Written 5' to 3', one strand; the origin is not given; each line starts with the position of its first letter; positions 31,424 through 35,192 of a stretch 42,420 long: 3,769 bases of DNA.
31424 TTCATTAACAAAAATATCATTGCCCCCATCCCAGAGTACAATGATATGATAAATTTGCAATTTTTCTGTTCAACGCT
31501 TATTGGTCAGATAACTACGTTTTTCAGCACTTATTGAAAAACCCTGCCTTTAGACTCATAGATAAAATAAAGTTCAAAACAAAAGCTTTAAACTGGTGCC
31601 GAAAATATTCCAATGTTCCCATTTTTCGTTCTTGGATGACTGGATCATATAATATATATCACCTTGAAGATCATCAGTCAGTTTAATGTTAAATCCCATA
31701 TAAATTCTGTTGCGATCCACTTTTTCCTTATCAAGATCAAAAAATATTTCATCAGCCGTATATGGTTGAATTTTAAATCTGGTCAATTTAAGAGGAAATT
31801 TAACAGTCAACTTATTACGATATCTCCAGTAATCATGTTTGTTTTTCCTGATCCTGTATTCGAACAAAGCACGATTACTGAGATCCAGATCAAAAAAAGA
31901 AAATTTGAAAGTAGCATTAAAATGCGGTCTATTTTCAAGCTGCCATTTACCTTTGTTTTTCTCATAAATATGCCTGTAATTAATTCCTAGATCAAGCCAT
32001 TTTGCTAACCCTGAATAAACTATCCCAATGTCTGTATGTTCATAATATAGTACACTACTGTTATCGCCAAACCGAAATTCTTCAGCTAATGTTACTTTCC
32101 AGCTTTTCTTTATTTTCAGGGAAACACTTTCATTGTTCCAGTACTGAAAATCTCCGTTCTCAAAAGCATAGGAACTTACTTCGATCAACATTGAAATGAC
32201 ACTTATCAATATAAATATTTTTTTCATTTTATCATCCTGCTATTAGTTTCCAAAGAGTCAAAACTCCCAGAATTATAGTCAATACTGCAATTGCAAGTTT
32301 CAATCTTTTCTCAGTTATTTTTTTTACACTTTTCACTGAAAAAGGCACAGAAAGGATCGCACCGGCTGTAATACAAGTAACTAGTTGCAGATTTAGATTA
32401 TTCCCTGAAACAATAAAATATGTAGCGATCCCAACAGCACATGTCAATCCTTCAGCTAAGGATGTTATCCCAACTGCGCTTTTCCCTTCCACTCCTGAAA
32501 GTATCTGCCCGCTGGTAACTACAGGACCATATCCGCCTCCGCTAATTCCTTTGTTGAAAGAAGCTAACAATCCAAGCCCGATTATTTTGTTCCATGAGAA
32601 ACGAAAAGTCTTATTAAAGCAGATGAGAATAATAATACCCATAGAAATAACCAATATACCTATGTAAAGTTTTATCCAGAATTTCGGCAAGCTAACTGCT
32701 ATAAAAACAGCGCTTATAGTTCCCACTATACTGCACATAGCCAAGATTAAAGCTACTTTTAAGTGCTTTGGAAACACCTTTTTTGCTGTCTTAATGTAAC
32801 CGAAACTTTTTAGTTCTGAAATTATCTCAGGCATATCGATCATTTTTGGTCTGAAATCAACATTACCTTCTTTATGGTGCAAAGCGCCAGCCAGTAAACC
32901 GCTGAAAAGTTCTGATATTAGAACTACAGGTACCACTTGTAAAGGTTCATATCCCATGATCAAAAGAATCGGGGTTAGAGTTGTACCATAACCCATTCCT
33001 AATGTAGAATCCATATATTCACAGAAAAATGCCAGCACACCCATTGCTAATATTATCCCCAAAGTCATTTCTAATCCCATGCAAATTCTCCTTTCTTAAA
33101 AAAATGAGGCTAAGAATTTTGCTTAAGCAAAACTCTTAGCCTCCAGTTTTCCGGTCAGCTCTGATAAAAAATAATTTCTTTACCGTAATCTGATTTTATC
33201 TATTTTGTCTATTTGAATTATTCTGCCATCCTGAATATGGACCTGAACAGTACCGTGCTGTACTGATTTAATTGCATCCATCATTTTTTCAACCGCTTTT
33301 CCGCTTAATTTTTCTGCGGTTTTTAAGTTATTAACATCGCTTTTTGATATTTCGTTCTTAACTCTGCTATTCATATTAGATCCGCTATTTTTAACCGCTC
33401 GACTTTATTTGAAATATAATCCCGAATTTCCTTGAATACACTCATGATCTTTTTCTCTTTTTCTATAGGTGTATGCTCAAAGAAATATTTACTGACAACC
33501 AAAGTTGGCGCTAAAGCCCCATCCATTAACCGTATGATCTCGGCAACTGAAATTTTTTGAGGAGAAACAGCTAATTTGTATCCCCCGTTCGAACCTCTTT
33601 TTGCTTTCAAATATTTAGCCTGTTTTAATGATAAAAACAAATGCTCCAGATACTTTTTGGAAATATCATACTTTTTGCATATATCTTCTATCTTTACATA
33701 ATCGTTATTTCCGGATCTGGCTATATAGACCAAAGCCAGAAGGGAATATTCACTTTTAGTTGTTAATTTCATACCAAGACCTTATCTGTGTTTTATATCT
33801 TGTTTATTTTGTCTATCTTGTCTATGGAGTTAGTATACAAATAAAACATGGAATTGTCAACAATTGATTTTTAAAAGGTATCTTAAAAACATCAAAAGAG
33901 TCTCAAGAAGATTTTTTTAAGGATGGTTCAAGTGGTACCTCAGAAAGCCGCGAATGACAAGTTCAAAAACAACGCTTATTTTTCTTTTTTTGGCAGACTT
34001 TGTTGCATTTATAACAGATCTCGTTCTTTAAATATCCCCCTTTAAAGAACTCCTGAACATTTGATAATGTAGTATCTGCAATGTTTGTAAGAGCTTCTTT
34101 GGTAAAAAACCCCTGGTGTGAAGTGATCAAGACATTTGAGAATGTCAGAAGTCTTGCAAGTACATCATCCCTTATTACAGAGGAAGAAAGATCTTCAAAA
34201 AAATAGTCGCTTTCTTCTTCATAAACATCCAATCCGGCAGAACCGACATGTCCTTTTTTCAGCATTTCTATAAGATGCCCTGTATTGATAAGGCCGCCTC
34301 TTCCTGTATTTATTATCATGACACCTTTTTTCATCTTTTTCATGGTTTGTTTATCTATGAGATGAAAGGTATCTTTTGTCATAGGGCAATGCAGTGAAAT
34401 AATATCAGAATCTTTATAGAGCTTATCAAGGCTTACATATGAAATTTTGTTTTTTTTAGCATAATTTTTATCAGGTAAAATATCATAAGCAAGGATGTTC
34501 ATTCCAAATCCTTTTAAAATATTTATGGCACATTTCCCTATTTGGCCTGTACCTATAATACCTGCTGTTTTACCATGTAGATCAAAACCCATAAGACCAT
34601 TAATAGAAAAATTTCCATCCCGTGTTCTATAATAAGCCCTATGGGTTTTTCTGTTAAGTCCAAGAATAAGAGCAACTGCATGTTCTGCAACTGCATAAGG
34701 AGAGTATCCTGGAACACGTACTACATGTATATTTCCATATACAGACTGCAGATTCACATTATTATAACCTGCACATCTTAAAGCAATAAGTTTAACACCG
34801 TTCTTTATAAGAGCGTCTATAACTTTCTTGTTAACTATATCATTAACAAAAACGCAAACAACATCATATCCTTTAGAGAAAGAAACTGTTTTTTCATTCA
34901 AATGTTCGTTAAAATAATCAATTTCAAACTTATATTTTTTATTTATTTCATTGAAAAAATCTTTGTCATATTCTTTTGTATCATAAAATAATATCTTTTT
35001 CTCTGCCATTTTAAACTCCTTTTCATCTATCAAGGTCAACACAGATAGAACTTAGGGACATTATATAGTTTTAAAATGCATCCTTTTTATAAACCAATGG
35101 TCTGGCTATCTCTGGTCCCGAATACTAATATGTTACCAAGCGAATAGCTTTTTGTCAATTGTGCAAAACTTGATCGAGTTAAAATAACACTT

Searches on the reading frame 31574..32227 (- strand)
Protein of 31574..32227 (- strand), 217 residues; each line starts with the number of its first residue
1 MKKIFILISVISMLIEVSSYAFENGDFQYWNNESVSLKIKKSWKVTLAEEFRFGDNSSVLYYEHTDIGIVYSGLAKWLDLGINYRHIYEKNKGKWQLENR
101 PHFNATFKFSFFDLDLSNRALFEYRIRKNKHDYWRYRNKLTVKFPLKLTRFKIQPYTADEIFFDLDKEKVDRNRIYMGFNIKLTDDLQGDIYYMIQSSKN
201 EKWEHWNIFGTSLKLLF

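Call 30: search_protein_families(library=pfam, proteins=[window:31574-32227:-], max_evalue=0.001)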
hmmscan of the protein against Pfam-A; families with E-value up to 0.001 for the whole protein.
window:31574-32227:- (217 aa): 1 family
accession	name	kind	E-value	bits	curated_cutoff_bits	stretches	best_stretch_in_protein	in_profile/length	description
PF10677.15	DUF2490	-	8.1e-32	110.9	29.8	1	27-201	1-180/186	Protein of unknown function (DUF2490)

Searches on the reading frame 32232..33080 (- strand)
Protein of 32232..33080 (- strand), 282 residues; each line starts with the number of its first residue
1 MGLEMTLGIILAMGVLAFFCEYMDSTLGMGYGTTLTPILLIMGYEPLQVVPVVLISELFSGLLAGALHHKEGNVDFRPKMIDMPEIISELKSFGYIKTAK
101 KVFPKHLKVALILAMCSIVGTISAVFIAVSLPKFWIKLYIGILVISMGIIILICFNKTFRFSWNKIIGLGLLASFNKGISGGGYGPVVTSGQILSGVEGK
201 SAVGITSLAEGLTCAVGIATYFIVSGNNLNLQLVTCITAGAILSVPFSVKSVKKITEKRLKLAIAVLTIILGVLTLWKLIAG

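Call 30: search_protein_families(library=pfam, proteins=[window:32232-33080:-], max_evalue=0.001)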
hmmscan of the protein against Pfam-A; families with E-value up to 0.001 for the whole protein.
window:32232-33080:- (282 aa): 1 family
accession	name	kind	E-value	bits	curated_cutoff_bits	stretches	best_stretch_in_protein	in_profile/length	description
PF01925.25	TauE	-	3.8e-28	99.2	32.6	2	106-273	62-235/237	Sulfite exporter TauE/SafE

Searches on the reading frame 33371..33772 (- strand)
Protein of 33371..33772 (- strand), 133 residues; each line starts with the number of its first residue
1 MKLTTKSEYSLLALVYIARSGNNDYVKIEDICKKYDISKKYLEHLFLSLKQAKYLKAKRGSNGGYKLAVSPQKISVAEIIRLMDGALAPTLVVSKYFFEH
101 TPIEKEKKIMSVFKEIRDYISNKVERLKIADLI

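Call 30: search_protein_families(library=pfam, proteins=[window:33371-33772:-], max_evalue=0.001)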
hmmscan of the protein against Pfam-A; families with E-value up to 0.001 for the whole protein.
window:33371-33772:- (133 aa): 3 families
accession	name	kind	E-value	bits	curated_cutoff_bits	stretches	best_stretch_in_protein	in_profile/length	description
PF02082.26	Rrf2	-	6.8e-28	97.9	30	1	3-133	1-130/132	Iron-dependent Transcriptional regulator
PF20306.3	Sp-DndD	-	0.00025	21.6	27.2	1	28-56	6-34/51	Small protein found in certain Dnd DNA modification systems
PF03444.21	HrcA_DNA-bdg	-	0.00061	19.8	21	0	3-67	2-65/79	Winged helix-turn-helix transcription repressor, HrcA DNA-binding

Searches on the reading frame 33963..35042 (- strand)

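Call 30: search_protein_families(library=pfam, proteins=[window:33963-35042:-], max_evalue=0.001)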
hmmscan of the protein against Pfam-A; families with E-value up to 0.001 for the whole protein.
window:33963-35042:- (359 aa): 4 families
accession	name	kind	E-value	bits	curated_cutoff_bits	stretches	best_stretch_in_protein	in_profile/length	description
PF02826.25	2-Hacid_dh_C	-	1.1e-53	181.7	25.1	1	123-311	1-178/178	D-isomer specific 2-hydroxyacid dehydrogenase, NAD binding domain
PF00389.36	2-Hacid_dh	-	1.2e-30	106.4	24.6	1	17-342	1-133/134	D-isomer specific 2-hydroxyacid dehydrogenase, catalytic domain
PF00670.27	AdoHcyase_NAD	-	0.0001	22.9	27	1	155-248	21-111/162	S-adenosyl-L-homocysteine hydrolase, NAD binding domain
PF07991.19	KARI_N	-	0.00037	20.6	20.6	0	155-243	2-91/165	Acetohydroxy acid isomeroreductase, NADPH-binding domain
